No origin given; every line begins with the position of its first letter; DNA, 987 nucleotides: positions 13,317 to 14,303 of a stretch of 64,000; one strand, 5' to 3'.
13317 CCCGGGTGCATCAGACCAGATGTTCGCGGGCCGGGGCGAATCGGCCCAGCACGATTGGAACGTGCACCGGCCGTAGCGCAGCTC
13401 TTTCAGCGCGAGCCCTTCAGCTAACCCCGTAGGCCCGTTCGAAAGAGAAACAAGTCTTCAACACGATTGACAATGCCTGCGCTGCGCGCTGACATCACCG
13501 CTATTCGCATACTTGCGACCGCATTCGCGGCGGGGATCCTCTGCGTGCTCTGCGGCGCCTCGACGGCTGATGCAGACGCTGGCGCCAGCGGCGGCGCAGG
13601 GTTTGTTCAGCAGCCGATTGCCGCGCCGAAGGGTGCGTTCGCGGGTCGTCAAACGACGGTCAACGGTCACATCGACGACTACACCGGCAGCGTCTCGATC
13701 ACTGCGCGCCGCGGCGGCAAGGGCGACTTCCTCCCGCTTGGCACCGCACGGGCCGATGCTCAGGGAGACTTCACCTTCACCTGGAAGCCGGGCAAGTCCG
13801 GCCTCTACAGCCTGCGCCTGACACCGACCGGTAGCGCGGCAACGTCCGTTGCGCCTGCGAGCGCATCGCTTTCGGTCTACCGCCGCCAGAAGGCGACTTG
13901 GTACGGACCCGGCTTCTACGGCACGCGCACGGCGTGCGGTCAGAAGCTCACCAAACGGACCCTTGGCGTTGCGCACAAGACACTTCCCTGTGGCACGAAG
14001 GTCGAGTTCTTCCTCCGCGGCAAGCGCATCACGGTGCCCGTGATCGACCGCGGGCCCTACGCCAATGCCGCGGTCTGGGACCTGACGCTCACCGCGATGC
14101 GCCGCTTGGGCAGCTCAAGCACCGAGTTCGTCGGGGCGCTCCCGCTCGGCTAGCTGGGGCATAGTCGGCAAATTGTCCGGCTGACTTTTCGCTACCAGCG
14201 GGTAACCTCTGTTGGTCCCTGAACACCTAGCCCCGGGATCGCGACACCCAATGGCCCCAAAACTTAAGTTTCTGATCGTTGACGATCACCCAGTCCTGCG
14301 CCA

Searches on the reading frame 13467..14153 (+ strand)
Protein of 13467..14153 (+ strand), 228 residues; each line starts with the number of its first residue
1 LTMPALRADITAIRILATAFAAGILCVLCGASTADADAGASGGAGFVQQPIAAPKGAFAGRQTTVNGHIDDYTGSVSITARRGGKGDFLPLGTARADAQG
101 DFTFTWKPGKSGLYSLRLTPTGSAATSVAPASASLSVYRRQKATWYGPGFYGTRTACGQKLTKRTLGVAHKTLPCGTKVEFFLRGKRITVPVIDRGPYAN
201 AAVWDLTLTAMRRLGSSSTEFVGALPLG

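Call 12: search_protein_families(library=pfam, proteins=[window:13467-14153:+], max_evalue=0.001)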
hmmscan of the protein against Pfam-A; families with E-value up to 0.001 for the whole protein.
window:13467-14153:+ (228 aa): 1 family
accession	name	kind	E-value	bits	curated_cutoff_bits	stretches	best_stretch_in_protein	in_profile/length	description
PF03330.24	DPBB_1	-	1.7e-12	47.8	28.8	1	142-217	5-74/83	Lytic transglycolase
